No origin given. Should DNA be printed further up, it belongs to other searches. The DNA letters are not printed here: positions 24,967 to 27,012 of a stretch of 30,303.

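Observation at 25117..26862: Unusual three-part fusion: polytopic membrane domain + SCP2 lipid-carrier domain + iron-sulfur-flavoprotein-like domain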

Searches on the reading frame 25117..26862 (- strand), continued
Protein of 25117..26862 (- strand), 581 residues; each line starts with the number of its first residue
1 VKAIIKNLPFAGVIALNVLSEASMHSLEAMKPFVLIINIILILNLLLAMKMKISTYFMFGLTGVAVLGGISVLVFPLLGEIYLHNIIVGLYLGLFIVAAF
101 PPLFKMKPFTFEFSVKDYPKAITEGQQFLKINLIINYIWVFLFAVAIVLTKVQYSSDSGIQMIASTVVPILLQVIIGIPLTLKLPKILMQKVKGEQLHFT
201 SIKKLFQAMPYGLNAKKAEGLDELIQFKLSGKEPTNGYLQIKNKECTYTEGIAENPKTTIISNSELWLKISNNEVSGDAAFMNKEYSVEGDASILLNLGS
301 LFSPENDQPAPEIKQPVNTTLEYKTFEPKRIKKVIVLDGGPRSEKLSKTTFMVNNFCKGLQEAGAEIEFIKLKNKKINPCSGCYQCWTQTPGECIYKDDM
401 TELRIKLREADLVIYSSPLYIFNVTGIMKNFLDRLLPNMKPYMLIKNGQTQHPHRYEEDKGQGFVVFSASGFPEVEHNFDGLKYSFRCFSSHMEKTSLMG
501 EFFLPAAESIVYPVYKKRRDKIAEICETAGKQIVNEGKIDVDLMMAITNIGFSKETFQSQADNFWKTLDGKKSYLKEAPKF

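Call 11: find_encoding_contigs(protein=P0112, flank=10000, max_places=2)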
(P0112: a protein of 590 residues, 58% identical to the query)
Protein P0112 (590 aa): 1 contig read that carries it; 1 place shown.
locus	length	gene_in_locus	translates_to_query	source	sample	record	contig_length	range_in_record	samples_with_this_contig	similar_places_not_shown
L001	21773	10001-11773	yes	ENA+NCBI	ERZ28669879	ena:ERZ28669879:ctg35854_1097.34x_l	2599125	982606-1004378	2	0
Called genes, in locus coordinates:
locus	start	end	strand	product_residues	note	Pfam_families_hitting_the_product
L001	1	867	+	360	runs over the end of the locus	PF00528:BPD_transp_1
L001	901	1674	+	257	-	PF00005:ABC_tran, PF02463:SMC_N (weak), PF13304:AAA_21 (faint)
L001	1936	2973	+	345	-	PF01118:Semialdhyde_dh, PF22698:Semialdhyde_dhC_1, PF02774:Semialdhyde_dhC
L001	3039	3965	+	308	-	PF01551:Peptidase_M23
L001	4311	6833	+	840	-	PF07517:SecA_DEAD, PF00270:DEAD (weak), PF01043:SecA_PP_bind, PF21090:P-loop_SecA, PF07516:SecA_SW, PF02810:SEC-C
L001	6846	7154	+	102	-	PF02617:ClpS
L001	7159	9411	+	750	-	PF02861:Clp_N, PF05621:TniB (weak), PF00004:AAA, PF17871:AAA_lid_9, PF00004:AAA, PF07724:AAA_2, PF07728:AAA_5, PF10431:ClpB_D2-small, +8 more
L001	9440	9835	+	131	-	PF04186:FxsA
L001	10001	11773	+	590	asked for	PF14864:Alkyl_sulf_C (weak), PF02036:SCP2, PF02525:Flavodoxin_2, PF03358:FMN_red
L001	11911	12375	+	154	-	-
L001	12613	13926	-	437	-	PF03631:Virul_fac_BrkB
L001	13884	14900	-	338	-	PF01073:3Beta_HSD, PF01370:Epimerase, PF02719:Polysacc_synt_2, PF04321:RmlD_sub_bind, PF05368:NmrA, PF13460:NAD_binding_10, PF16363:GDP_Man_Dehyd, PF07993:NAD_binding_4, +1 more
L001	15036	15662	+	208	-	-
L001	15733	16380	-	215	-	PF01871:AMMECR1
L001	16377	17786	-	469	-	PF00206:Lyase_1, PF08328:ASL_C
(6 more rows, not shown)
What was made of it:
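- In P0112's genome the gene stands alone among housekeeping genes (call 11).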

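Call 19: find_encoding_contigs(protein=P0033, flank=8000, max_places=2)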
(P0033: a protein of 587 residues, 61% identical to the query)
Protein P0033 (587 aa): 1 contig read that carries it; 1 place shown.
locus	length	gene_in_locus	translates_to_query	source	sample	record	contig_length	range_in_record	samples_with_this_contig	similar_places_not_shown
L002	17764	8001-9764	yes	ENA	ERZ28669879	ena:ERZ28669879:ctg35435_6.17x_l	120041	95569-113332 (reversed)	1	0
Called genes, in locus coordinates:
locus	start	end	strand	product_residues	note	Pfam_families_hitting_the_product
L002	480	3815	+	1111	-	PF13188:PAS_8, PF13426:PAS_9, PF08447:PAS_3, PF00989:PAS, PF08448:PAS_4, PF13426:PAS_9, PF02518:HATPase_c, PF00072:Response_reg, +3 more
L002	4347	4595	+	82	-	-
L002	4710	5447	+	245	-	-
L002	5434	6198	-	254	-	PF00072:Response_reg, PF04397:LytTR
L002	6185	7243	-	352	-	PF06580:His_kinase, PF02518:HATPase_c (weak)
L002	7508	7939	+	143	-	PF09912:DUF2141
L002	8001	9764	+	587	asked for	PF02036:SCP2, PF02525:Flavodoxin_2, PF03358:FMN_red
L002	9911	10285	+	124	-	-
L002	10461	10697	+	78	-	-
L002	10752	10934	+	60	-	PF00441:Acyl-CoA_dh_1, PF08028:Acyl-CoA_dh_2 (weak)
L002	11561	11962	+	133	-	PF00216:Bac_DNA_binding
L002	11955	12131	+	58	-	-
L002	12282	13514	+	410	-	PF05057:DUF676, PF07819:PGAP1 (faint)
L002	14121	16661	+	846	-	PF13426:PAS_9 (weak), PF08447:PAS_3, PF08448:PAS_4, PF00989:PAS, PF08448:PAS_4, PF13426:PAS_9, PF08448:PAS_4, PF00196:GerE, +5 more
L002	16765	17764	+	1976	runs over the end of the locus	PF00989:PAS, PF08447:PAS_3, PF13426:PAS_9, PF08447:PAS_3, PF08448:PAS_4, PF00989:PAS, PF08447:PAS_3, PF13426:PAS_9, +22 more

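Call 20: find_encoding_contigs(protein=P0004, flank=10000, max_places=2)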
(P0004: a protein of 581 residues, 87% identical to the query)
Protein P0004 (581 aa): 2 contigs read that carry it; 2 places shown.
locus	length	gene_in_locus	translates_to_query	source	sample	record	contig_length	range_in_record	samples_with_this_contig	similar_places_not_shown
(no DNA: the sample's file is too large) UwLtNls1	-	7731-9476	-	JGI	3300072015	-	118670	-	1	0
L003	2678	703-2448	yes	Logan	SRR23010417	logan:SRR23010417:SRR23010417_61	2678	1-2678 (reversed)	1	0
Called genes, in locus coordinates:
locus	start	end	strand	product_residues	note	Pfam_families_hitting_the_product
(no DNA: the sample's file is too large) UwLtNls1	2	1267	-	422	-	?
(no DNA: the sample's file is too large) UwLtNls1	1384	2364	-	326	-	PF01075:Glyco_transf_9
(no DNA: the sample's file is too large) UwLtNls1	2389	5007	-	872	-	PF01411:tRNA-synt_2c, PF07973:tRNA_SAD, PF02272:DHHA1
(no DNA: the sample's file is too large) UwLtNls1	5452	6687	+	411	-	PF02275:CBAH (weak), PF03417:AAT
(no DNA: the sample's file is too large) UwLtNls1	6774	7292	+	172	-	PF03551:PadR, PF13601:HTH_34 (weak)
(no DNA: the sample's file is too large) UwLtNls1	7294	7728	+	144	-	PF09912:DUF2141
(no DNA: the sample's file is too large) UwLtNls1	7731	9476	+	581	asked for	PF14864:Alkyl_sulf_C (weak), PF02036:SCP2, PF02525:Flavodoxin_2, PF03358:FMN_red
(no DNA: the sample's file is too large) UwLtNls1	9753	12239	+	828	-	PF01841:Transglut_core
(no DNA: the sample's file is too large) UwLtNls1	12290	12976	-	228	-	PF08713:DNA_alkylation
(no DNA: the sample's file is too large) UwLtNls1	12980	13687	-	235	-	PF00117:GATase, PF07722:Peptidase_C26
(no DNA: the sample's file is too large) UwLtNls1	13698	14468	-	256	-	PF03372:Exo_endo_phos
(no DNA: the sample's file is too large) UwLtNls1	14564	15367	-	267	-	-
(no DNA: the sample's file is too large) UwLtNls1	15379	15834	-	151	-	PF13585:CHU_C, PF13860:FlgD_ig, PF18962:Por_Secre_tail (weak)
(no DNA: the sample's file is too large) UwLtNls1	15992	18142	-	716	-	PF00112:Peptidase_C1, PF18560:Lectin_like, PF18370:RGI_lyase (faint), PF13860:FlgD_ig, PF18962:Por_Secre_tail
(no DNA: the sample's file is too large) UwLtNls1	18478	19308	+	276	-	PF02749:QRPTase_N, PF01729:QRPTase_C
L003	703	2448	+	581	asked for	PF14864:Alkyl_sulf_C (weak), PF02036:SCP2, PF02525:Flavodoxin_2, PF03358:FMN_red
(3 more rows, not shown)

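Call 21: find_related_loci(query=A1, collection=genome_contigs, flank=8000)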
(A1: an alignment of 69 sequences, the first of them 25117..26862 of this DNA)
Query A1 (581 aa) in genome_contigs; peptide patterns used: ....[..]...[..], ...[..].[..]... (x = any residue, [..] = any of these).
114 stretches matched a pattern; 63 encode a relative of the query (tblastn E <= 1e-3); 63 distinct loci.
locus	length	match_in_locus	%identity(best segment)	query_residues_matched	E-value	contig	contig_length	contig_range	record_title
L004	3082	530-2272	88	1-581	0e+0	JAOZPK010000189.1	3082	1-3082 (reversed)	MAG: Candidatus Cloacimonadota bacterium isolate GMC4.metabat2.199_sub GMC4_74808_length_3082_cov_11.646515, whole genom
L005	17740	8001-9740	87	1-580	0e+0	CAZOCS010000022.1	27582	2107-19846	MAG TPA_asm: uncultured Candidatus Cloacimonadota bacterium isolate SRP167671_co2_64 genome assembly, contig: NODE_2294_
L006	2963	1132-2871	82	1-581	0e+0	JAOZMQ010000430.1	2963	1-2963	MAG: Candidatus Cloacimonadota bacterium isolate GMC3.metabat2.36 GMC3_20285_length_2963_cov_10.375172, whole genome sho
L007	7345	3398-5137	60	1-580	0e+0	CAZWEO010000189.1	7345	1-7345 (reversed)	MAG TPA_asm: uncultured Desulfobacterales bacterium isolate SRP077602_co5_466 genome assembly, contig: NODE_39918_length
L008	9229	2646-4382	60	1-579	0e+0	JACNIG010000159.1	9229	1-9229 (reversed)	MAG: Candidatus Desulfatibia vada NIOZ-UU_NODE_9397_length_9229_cov_47.1122, whole genome shotgun sequence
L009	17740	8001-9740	61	1-580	0e+0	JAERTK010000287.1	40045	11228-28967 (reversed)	MAG: Desulfobacteraceae bacterium isolate BH30 c_000000008520, whole genome shotgun sequence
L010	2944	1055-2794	60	1-580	0e+0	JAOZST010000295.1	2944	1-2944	MAG: Desulfobacteraceae bacterium isolate GMC6.metabat2.94 GMC6_66150_length_2944_cov_12.410177, whole genome shotgun se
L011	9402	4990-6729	61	1-580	0e+0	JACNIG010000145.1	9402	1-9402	MAG: Candidatus Desulfatibia vada NIOZ-UU_NODE_9155_length_9402_cov_48.4608, whole genome shotgun sequence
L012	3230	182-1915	61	1-580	0e+0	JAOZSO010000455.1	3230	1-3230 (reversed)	MAG: Desulfobacterales bacterium isolate GMC6.metabat2.208 GMC6_56065_length_3230_cov_7.216693, whole genome shotgun seq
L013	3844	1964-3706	59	1-581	0e+0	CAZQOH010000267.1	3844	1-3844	MAG TPA_asm: uncultured Desulfobacterales bacterium isolate SRP200020_co1_95 genome assembly, contig: NODE_31844_length_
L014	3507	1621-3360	58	1-580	0e+0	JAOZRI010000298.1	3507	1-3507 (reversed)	MAG: Desulfobacula sp. isolate GMC6.concoct.268_sub GMC6_48419_length_3507_cov_7.688297, whole genome shotgun sequence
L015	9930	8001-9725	60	8-580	0e+0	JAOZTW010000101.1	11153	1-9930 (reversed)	MAG: Bacteroidales bacterium isolate GMC8.concoct.158 GMC8_5507_length_11153_cov_22.513966, whole genome shotgun sequenc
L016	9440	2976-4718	59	1-580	0e+0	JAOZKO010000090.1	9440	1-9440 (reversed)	MAG: Bacteroidales bacterium isolate GMC10_bin_8_sub NODE_7079_length_9440_cov_9.223015, whole genome shotgun sequence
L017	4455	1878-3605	60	8-580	0e+0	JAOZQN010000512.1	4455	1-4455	MAG: Bacteroidales bacterium isolate GMC5.concoct.141 GMC5_7367_length_4455_cov_17.048182, whole genome shotgun sequence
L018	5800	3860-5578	59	8-580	0e+0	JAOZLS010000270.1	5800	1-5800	MAG: Bacteroidales bacterium isolate GMC10.metabat2.88 NODE_18808_length_5800_cov_7.855004, whole genome shotgun sequenc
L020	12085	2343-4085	57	2-581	0e+0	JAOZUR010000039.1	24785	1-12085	MAG: Candidatus Sabulitectum sp. isolate GMC8.metabat2.149 GMC8_1171_length_24785_cov_38.739385, whole genome shotgun se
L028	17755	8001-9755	52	1-580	0e+0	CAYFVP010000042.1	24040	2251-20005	MAG TPA_asm: uncultured Thermoplasmatales archaeon isolate ERP108616_co1_160 genome assembly, contig: k119_1529205, whol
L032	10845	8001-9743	49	1-580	0e+0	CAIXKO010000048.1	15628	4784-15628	MAG: uncultured Bacteroidetes bacterium isolate Loclat_bin-03441 genome assembly, contig: bin-03441:048/916, whole genom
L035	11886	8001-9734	54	9-580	0e+0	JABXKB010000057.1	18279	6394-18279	MAG: Promethearchaeota archaeon isolate Hel_238_bin13 contig-145_5777, whole genome shotgun sequence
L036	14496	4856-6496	51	35-575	0e+0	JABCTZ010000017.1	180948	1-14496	MAG: Candidatus Heimdallarchaeota archaeon isolate HM7_B34 k127_198655, whole genome shotgun sequence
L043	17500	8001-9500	48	79-580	1e-158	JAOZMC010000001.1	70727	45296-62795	MAG: Arcobacteraceae bacterium isolate GMC3_bin_14 GMC3_19_length_70727_cov_14.001174, whole genome shotgun sequence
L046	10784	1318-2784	50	90-580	8e-157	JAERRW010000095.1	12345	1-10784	MAG: Sulfurospirillum sp. isolate W8 c_000000036106, whole genome shotgun sequence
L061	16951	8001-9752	56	4-580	0e+0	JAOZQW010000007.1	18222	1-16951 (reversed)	MAG: Candidatus Fermentibacteraceae bacterium isolate GMC6.concoct.106 GMC6_2518_length_18222_cov_5.463478, whole genome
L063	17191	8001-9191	52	190-580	6e-135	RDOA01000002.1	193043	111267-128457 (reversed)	MAG: Promethearchaeota archaeon isolate DZG_bin1.240 NODE_2_length_193043_cov_21.800442, whole genome shotgun sequence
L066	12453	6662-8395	54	9-580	0e+0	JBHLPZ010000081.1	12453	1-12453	MAG: Candidatus Odinarchaeota archaeon isolate H3B.4 H3B.4@10788, whole genome shotgun sequence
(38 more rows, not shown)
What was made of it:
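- Hosts are overwhelmingly anaerobes from sediments (call 21). The gene is spread across co-habiting sediment lineages of both domains of life, as expected for an environment-specific trait (call 21). There are 63 genomic loci in many phyla (call 21).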

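Call 28: predict_structure(alignment_id=A1)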
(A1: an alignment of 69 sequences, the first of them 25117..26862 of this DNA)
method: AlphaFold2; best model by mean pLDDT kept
length: 581 residues; sequences in the alignment: 69
mean_pLDDT: 80.8   pTM: 0.69
mean pLDDT of the five models: 80.8, 79.5, 78.5, 76.9, 71.2
residues with pLDDT >= 90: 167; 70-90: 301; 50-70: 76; < 50: 37
segments of 3 or more residues with pLDDT < 50: 311-316, 387-393, 442-446, 449-455, 577-581
pLDDT, mean of each block of 10 residues (from residue 1): 83 88 86 92 89 76 85 88 87 81 66 82 83 89 91 86 86 88 82 76 91 85 94 95 92 94 96 87 89 84 64 50 92 89 73 96 96 78 49 56 82 86 64 61 48 55 89 70 84 84 83 84 96 97 86 74 67 48 36
secondary structure, 60 per line:
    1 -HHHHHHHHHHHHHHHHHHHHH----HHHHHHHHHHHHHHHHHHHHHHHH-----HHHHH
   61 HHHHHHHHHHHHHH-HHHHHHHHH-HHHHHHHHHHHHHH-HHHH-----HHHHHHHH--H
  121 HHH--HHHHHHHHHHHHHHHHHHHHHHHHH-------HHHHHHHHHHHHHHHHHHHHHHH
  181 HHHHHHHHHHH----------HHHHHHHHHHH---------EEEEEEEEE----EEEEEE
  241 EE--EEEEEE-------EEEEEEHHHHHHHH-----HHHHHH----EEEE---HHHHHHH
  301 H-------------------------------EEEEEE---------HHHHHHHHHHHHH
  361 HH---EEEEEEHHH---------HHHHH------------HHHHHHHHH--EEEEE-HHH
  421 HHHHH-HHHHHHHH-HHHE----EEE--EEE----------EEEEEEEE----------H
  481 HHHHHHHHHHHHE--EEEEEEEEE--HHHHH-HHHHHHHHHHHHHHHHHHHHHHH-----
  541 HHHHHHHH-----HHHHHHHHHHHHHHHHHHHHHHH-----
elements in order: H2-22 H27-50 H56-74 H76-84 H86-99 H101-104 H110-117 H120-123 H126-150 H158-191 H202-212 E222-230 E235-242 E245-250 E258-263 H264-271 H277-282 E287-290 H294-301 E333-338 H348-362 E366-371 H384-388 H401-409 E412-416 H418-425 H427-434 E444-446 E449-451 E462-469 H480-492 E496-504 H507-511 H513-535 H541-548 H554-576
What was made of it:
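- On SCP2 (PF02036): AF2 pLDDT about 85-96 for residues 200-300 (call 28).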

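Call 34: fold_search(model_id=the predicted structure, library=pdb)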
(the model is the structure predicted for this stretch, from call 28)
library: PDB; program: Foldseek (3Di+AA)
matches with E <= 10: 850; with E <= 0.001: 137
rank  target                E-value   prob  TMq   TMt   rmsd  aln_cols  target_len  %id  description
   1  3keg_B                8.0e-07  1.00  0.25  0.62   5.3       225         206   15  X-ray Crystallographic Structure of a Y131F mutant of Pseudomonas Aeruginosa Azoreductase in complex with Methyl RED (released 2010-01-12)
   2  9c0w_B                1.2e-06  1.00  0.25  0.57   6.7       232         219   12  AzrC from Bacillus pacificus ROC1 bound to malachite green (released 2025-02-05)
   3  3r6w_A                1.3e-06  1.00  0.27  0.64   5.0       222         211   13  paAzoR1 binding to nitrofurazone (released 2011-08-24)
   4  3lt5_A                1.4e-06  1.00  0.25  0.60   5.5       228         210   14  X-ray Crystallographic structure of a Pseudomonas Aeruginosa Azoreductase in complex with balsalazide (released 2010-05-12)
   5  4n9q_A                1.5e-06  1.00  0.26  0.63   5.3       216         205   13  Crystal structure of paAzoR1 bound to ubiquinone-1 (released 2014-06-11)
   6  4n65_A                1.7e-06  1.00  0.25  0.62   5.2       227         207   13  Crystal structure of paAzoR1 bound to anthraquinone-2-sulphonate (released 2014-06-11)
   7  4r81_B                1.9e-06  1.00  0.25  0.63   5.6       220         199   18  NAD(P)H:quinone oxidoreductase from Methanothermobacter marburgensis (released 2014-11-19)
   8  3fw1                  2.0e-06  1.00  0.25  0.57   5.7       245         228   18  Quinone Reductase 2 (released 2009-03-10)
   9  5lbt_A                2.3e-06  1.00  0.25  0.57   5.6       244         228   18  Structure of the human quinone reductase 2 (NQO2) in complex with imiquimod (released 2016-07-27)
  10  1zx1_B                2.8e-06  1.00  0.25  0.57   5.8       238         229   18  Human quinone oxidoreductase 2 (NQO2) in complex with the cytostatic prodrug CB1954 (released 2005-06-14)
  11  5lbt_B                3.1e-06  1.00  0.27  0.61   5.3       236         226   20  Structure of the human quinone reductase 2 (NQO2) in complex with imiquimod (released 2016-07-27)
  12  3tzb_A                3.3e-06  1.00  0.26  0.60   5.4       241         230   17  Quinone Oxidoreductase (NQ02) bound to NSC13000 (released 2011-11-02)
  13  1zx1_A                3.4e-06  1.00  0.26  0.60   5.4       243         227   18  Human quinone oxidoreductase 2 (NQO2) in complex with the cytostatic prodrug CB1954 (released 2005-06-14)
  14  6jxs_A                3.4e-06  1.00  0.25  0.61   6.1       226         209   15  Crystal Structure of Indigo reductase (Y151F) from Bacillus smithii type strain DSM 4216 (released 2020-04-01)
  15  6jxs_C                3.4e-06  1.00  0.25  0.58   6.0       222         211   15  Crystal Structure of Indigo reductase (Y151F) from Bacillus smithii type strain DSM 4216 (released 2020-04-01)
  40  3bn8_A                7.2e-06  1.00  0.13  0.62   4.5        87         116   23  Crystal structure of a putative sterol carrier protein type 2 (af1534) from archaeoglobus fulgidus dsm 4304 at 2.11 A  (released 2007-12-25)
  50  3cnu                  1.1e-05  1.00  0.13  0.64   4.9        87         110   23  Crystal structure of the predicted coding region AF_1534 from Archaeoglobus fulgidus (released 2008-04-15)
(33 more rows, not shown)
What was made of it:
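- On SCP2 (PF02036): Foldseek matches to AF_1534 (3bn8, 3cnu; TMt 0.62-0.64) and the SdsA1/YjcS C-terminal domains (call 34)
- On FMN_red / Flavodoxin_2 (NQO-, AzoR-type flavodoxin-like reductases): Foldseek top hits are azoreductases and NQO1/2 (call 34).
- Closest known: SCP2-containing enzymes: alkylsulfatase SdsA1/YjcS, UbiJ/UbiT, SCPx/MFE-2. Same: The SCP2 fold here is closest to the SdsA1/YjcS C-terminal domains and AF_1534 (call 34).
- Nearest folds are azoreductases (including paAzoR1 bound to ubiquinone-1), NQO1/2 and an archaeal NQO: call 34. The SCP2 fold resembles the alkyl-chain-binding domain of alkylsulfatase SdsA1: call 34.
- Tried and rejected: Nothing for the TM part in the top 50 whole-model Foldseek hits (call 34).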

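Call 42: search_protein_families(library=pfam, proteins=[L032:6967-7848:+, L046:189-797:+, L007:5189-6703:+], max_evalue=0.01)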
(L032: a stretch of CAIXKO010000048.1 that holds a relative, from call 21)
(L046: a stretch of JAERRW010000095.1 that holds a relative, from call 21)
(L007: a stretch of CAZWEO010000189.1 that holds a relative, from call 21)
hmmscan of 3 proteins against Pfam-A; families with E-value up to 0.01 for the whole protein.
L032:6967-7848:+ (293 aa): 1 family
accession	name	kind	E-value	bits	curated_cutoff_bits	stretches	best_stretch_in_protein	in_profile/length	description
PF04397.21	LytTR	-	2.5e-11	44.1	22.6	1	193-289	4-95/98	LytTr DNA-binding domain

L046:189-797:+ (202 aa): 1 family
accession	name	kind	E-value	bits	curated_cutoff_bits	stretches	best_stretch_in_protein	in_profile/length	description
PF00027.35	cNMP_binding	-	5.8e-07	29.8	27.5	1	30-123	2-87/89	Cyclic nucleotide-binding domain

L007:5189-6703:+ (504 aa): 2 families
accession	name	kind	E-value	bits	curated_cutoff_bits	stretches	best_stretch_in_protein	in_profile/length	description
PF20154.4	LNT_N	-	3.3e-19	70.1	27.1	1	23-178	1-159/159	Apolipoprotein N-acyltransferase N-terminal domain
PF00795.27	CN_hydrolase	-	1.7e-16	60.8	23.2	1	290-459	58-243/256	Carbon-nitrogen hydrolase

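Call 48: search_protein_families(library=padloc, proteins=[window:25117-26862:-], max_evalue=0.01)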
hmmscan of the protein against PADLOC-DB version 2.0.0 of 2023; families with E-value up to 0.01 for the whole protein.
window:25117-26862:- (581 aa): 0 families

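Call 73: list_cluster_members(proteins=[window:25117-26862:-, P0020])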
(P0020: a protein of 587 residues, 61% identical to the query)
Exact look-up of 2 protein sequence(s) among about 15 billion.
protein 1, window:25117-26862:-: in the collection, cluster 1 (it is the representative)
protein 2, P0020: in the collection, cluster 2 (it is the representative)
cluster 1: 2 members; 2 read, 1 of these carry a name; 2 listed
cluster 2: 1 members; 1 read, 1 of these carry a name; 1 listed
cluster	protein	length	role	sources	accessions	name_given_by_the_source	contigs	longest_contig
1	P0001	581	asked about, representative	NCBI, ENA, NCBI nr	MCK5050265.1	MAG: NAD(P)H-dependent oxidoreductase [Candidatus Cloacimonetes bacterium] | NAD(P)H-dependent oxidoreductase [Candidatus Cloacimonadota bacterium]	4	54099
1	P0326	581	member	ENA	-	-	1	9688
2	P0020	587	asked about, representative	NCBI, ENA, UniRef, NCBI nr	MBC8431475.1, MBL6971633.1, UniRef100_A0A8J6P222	MAG: NAD(P)H-dependent oxidoreductase [Desulfobacterales bacterium] | NAD(P)H-dependent oxidoreductase n=1 Tax=Candidatus Desulfatibia vada TaxID=2841696 ... | NAD(P)H-dependent oxidoreductase [Candidatus Desulfatibia vada]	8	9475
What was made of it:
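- On FMN_red / Flavodoxin_2 (NQO-, AzoR-type flavodoxin-like reductases): The public name says NAD(P)H-dependent (call 73), but that is automatic annotation.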
